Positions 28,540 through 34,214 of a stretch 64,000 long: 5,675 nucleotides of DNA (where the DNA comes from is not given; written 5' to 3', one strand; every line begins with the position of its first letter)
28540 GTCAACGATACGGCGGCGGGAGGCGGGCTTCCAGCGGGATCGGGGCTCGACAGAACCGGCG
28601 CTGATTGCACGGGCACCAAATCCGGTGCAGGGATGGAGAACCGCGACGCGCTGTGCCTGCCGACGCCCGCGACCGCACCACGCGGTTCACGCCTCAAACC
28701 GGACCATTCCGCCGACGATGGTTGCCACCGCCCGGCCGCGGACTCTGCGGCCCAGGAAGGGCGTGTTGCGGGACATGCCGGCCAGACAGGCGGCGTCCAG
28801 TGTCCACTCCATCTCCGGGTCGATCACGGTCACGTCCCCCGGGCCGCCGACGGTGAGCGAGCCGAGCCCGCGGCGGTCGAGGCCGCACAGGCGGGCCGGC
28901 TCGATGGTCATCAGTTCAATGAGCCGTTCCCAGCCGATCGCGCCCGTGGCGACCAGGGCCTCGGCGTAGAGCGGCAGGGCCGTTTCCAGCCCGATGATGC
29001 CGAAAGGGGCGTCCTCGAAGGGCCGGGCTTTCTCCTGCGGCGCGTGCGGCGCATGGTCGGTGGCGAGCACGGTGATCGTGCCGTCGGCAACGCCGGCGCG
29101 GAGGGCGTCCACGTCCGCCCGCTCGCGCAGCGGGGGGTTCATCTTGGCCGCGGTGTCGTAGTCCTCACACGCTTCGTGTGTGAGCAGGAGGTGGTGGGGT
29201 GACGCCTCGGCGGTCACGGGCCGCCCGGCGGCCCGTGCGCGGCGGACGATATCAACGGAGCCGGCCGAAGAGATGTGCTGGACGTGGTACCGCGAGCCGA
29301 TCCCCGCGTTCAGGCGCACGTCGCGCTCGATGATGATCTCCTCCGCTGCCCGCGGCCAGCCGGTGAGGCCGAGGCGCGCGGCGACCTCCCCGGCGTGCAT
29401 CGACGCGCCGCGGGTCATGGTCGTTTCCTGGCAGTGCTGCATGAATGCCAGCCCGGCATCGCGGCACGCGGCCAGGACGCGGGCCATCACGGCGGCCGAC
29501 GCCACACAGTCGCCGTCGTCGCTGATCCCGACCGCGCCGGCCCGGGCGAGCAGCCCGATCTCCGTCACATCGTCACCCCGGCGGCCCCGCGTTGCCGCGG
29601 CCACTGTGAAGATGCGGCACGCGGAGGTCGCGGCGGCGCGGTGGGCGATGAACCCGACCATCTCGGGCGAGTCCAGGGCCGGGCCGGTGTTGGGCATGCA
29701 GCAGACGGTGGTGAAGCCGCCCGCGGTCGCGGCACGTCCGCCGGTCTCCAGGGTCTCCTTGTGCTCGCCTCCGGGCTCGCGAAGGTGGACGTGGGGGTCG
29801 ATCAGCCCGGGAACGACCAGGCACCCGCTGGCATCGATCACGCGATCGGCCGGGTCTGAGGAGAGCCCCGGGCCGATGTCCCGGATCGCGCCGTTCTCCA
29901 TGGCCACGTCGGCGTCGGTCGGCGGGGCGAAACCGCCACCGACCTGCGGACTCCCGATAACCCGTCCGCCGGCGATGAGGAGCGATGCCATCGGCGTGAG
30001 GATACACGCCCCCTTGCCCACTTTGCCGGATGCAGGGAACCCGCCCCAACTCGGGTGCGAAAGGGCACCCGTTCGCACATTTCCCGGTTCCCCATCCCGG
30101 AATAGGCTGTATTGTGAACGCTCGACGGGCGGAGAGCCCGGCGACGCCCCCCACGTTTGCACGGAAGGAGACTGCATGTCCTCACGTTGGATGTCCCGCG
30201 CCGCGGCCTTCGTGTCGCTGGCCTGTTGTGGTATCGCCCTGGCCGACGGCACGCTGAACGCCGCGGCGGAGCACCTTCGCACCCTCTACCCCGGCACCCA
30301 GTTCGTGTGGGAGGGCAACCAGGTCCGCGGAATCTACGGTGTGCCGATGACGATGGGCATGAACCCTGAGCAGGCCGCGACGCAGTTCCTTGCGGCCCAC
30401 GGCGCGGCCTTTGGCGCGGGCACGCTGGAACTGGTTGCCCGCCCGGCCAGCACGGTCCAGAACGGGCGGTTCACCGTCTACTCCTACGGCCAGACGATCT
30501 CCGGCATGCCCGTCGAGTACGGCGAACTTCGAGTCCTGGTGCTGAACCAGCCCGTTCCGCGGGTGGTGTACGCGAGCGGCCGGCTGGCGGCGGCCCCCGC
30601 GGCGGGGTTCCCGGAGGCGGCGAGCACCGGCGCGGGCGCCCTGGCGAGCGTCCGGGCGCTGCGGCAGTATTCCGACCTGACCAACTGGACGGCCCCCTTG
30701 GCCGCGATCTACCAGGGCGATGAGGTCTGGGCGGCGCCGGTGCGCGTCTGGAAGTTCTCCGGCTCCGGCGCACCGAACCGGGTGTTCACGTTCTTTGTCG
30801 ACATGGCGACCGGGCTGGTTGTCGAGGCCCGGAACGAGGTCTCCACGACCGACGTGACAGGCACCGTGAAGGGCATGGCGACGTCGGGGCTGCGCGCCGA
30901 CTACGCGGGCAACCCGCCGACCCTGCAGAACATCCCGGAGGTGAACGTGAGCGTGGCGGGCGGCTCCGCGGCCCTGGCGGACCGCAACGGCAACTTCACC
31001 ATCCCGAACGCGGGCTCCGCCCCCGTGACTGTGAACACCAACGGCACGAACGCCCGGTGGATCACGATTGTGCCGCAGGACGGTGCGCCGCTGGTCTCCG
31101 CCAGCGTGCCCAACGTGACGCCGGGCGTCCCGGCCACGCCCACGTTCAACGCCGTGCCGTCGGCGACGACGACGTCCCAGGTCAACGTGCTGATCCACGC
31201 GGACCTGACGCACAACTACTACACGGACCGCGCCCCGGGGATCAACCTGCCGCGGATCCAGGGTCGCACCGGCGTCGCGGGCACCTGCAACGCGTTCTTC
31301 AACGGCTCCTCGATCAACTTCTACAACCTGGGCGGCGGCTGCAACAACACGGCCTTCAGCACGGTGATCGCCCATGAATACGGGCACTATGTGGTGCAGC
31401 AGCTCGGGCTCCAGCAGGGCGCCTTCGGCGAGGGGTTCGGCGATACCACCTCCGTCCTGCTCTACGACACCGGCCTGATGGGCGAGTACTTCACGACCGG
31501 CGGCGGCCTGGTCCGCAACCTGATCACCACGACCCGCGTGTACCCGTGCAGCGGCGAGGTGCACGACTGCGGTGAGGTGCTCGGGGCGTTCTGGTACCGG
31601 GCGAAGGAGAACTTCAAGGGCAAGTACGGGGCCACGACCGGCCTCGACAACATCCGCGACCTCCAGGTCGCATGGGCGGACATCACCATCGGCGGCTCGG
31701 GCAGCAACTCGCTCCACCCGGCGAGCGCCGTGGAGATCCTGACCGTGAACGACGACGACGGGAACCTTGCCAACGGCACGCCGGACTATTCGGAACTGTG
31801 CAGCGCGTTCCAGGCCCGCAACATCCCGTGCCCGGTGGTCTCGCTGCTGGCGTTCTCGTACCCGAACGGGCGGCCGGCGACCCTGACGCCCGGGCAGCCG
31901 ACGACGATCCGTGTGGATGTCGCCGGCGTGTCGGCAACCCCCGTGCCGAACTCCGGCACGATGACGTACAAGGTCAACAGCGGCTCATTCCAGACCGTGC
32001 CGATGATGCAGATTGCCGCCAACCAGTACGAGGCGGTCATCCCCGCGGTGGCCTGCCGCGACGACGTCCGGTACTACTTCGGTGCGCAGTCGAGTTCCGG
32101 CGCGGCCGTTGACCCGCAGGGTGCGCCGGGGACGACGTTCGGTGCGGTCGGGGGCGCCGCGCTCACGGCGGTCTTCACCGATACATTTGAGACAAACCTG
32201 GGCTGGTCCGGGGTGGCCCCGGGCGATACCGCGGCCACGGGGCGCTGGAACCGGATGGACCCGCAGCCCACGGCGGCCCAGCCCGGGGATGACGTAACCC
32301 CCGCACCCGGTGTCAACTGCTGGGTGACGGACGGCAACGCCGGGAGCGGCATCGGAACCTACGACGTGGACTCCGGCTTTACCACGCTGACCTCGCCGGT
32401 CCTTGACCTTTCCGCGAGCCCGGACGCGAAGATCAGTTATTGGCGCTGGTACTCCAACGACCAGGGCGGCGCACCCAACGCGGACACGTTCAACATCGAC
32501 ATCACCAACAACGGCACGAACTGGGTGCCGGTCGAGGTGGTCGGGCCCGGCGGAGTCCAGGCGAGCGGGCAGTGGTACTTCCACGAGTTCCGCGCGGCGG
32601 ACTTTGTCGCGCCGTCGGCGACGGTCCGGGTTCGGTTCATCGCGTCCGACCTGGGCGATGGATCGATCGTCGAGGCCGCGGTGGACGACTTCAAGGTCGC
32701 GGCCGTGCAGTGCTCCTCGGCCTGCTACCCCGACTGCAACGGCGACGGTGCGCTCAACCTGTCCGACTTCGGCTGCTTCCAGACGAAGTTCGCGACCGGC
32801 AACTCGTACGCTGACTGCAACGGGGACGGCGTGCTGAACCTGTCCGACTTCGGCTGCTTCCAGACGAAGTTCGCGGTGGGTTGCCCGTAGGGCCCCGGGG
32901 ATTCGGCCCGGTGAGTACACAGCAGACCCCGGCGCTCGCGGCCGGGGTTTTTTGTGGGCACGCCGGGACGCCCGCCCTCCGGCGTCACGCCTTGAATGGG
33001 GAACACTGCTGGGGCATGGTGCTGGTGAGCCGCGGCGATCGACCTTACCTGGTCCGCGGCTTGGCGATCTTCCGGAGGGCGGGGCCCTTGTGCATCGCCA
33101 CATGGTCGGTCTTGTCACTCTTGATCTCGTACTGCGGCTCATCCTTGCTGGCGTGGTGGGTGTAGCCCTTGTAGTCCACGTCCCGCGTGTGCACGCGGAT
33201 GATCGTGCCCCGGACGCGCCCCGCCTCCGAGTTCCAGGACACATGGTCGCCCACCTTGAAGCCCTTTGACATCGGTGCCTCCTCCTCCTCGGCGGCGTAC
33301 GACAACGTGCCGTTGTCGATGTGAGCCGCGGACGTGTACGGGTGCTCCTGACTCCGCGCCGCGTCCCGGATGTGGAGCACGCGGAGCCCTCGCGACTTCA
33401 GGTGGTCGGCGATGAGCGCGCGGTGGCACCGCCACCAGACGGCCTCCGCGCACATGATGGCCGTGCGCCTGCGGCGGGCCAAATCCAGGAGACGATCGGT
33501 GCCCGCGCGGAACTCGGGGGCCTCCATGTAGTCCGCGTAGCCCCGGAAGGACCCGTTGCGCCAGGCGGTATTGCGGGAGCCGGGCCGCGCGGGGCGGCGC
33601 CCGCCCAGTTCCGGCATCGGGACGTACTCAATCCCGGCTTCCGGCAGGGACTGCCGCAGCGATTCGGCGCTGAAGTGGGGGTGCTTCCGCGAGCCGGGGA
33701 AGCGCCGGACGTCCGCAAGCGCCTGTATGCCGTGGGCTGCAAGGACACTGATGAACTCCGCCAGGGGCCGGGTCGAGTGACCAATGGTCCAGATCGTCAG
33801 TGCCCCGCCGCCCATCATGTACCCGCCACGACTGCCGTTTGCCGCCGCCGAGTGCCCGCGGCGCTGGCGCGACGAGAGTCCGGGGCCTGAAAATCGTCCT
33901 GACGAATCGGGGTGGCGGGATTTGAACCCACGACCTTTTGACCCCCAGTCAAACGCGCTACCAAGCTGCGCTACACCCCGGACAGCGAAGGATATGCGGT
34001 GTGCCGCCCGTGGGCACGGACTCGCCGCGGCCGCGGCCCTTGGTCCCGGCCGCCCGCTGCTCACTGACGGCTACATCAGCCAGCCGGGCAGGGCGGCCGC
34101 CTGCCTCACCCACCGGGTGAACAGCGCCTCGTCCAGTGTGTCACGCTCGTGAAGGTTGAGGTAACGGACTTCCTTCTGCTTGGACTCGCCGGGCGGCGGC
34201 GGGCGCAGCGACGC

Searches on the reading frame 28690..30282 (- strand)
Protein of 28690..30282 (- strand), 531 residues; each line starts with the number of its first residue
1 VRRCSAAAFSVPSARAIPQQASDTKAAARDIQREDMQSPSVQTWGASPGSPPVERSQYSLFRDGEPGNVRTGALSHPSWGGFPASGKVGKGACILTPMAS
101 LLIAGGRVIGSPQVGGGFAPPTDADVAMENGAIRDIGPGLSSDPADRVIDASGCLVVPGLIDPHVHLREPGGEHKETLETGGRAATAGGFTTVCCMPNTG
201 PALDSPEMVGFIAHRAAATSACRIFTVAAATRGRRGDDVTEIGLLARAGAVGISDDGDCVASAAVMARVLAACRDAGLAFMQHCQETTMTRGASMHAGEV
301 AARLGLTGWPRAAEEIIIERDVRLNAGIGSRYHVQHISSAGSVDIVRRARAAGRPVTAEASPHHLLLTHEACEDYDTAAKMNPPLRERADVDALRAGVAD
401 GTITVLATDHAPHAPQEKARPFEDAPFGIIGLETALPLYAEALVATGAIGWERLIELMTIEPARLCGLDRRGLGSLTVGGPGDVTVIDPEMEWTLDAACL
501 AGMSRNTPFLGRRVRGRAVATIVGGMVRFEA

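Call 32: search_protein_families(library=pfam, proteins=[window:28690-30282:-], max_evalue=0.001)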
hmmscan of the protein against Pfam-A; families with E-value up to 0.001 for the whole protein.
window:28690-30282:- (531 aa): 3 families
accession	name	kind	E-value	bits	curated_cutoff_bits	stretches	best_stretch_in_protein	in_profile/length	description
PF01979.26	Amidohydro_1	-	7.2e-23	81.8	25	1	155-525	1-342/345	Amidohydrolase family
PF07969.17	Amidohydro_3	-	7.2e-12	46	29.7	2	147-171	1-25/472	Amidohydrolase family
PF12890.13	DHOase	-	1.4e-10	41.9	21.2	1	155-339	3-139/142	Dihydro-orotase-like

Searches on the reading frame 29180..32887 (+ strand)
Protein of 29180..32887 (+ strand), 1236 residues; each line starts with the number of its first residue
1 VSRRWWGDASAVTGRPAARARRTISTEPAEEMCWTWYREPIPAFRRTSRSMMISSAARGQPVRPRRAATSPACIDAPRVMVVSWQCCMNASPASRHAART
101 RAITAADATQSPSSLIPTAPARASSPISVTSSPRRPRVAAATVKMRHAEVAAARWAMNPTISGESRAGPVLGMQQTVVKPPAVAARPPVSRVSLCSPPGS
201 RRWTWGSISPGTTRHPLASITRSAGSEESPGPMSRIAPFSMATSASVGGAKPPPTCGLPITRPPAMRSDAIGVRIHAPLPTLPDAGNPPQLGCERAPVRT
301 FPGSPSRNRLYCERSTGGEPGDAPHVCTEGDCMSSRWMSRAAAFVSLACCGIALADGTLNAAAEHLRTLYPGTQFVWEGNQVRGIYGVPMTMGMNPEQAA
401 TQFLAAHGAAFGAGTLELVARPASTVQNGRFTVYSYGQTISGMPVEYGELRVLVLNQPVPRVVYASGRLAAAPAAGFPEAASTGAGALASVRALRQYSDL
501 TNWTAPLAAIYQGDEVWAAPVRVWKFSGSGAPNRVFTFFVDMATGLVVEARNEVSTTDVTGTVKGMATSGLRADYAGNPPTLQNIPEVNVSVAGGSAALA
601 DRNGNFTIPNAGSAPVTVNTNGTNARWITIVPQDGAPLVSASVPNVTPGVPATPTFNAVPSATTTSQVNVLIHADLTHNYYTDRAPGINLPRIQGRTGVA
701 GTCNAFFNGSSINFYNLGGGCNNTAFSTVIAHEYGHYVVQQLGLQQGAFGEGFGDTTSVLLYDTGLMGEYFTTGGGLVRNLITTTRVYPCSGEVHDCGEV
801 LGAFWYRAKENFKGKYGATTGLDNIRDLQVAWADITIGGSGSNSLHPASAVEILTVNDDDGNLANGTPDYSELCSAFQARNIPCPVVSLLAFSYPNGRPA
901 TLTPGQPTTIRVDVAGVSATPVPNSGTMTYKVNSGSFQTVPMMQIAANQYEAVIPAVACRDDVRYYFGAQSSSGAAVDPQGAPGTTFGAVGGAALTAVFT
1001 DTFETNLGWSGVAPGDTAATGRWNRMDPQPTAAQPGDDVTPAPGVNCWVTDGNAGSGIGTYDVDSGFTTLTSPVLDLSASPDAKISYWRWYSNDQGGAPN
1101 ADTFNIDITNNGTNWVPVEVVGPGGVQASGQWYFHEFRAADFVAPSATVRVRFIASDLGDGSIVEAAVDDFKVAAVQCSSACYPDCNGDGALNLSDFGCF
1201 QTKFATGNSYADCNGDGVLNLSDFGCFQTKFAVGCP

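Call 8: search_protein_families(library=ncbifam, proteins=[window:29180-32887:+], max_evalue=0.01)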
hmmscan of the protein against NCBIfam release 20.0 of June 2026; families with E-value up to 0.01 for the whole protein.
window:29180-32887:+ (1236 aa): 1 family
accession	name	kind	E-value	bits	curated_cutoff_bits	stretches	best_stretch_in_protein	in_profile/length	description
NF041540.1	dockerin_GC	domain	6.1e-08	33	29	1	1182-1235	1-67/67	GC-type dockerin domain-anchored protein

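Call 9: search_protein_families(library=pfam, proteins=[window:29180-32887:+], max_evalue=0.01)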
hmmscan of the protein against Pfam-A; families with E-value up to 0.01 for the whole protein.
window:29180-32887:+ (1236 aa): 1 family
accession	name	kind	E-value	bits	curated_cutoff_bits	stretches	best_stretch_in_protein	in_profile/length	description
PF22184.2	CBM_56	-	0.0059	17.2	27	1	927-978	25-74/75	Carbohydrate binding module family 56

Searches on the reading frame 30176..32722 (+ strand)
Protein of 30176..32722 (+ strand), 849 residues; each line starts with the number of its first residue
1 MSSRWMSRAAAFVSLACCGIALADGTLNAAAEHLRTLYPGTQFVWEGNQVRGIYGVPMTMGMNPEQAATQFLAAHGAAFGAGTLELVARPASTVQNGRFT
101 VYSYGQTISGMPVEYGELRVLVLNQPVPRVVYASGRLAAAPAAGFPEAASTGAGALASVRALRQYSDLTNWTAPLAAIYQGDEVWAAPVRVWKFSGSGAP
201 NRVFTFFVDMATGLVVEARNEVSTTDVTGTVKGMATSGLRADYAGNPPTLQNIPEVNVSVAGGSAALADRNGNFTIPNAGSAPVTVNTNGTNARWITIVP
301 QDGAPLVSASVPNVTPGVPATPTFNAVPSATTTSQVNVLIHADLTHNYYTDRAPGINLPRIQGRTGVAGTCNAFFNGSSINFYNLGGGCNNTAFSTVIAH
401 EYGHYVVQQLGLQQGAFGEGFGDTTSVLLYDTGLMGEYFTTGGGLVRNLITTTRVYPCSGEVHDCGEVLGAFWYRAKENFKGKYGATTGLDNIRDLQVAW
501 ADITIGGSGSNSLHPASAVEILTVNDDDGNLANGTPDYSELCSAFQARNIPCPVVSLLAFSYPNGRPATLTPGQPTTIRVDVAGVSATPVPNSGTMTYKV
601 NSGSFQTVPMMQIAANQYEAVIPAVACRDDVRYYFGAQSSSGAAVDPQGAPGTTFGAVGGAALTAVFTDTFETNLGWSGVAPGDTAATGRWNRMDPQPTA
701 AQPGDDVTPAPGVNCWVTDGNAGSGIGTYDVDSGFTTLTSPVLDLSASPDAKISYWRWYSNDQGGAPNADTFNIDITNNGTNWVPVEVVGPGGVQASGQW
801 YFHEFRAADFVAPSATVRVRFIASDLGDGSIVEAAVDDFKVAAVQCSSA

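Call 48: search_solved_structures(query=window:30176-32722:+, max_evalue=0.01)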
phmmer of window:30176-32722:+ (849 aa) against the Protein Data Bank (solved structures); distinct sequences matched with E-value up to 0.01: 0.

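Call 82: search_protein_families(library=pfam, proteins=[window:30176-32722:+], max_evalue=1)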
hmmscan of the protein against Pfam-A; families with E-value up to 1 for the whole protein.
window:30176-32722:+ (849 aa): 5 families
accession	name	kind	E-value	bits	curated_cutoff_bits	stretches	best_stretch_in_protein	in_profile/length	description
PF22184.2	CBM_56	-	0.0024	18.5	27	1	595-646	25-74/75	Carbohydrate binding module family 56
PF00754.31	F5_F8_type_C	-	0.036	14.6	28.2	0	759-808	53-101/127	F5/8 type C domain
PF07504.19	FTP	-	0.11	12.8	21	1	89-118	6-34/51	Fungalysin/Thermolysin Propeptide Motif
PF13715.12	CarbopepD_reg_2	-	0.13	12.7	32.2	1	250-293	11-57/88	CarboxypepD_reg-like domain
PF04228.19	Zn_peptidase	-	0.13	12.2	23.2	1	388-414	161-187/290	Putative neutral zinc metallopeptidase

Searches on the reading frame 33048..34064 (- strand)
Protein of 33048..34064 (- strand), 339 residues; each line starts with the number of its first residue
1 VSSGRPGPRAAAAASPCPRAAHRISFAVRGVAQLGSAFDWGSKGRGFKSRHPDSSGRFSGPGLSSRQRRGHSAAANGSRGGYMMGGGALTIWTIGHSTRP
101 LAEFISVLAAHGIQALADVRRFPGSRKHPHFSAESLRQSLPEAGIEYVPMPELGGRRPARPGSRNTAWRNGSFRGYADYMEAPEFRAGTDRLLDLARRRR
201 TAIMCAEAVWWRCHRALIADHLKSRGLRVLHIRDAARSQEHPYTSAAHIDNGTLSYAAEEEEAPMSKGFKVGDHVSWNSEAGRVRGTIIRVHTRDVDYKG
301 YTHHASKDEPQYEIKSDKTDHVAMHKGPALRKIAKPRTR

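Call 32: search_protein_families(library=pfam, proteins=[window:33048-34064:-], max_evalue=0.001)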
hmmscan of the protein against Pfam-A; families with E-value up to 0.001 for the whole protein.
window:33048-34064:- (339 aa): 3 families
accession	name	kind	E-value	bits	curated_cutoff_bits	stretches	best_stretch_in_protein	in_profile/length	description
PF04343.18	DUF488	-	5.6e-34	117.8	22.2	1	101-222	2-121/121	Domain of unknown function DUF488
PF11160.13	Hva1_TUDOR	-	1.1e-18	67.4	24.1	1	272-329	1-58/59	Hypervirulence associated proteins TUDOR domain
PF22751.1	DUF488-N3a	-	0.00021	22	27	1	165-226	56-118/118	Active DUF488-N3 subclade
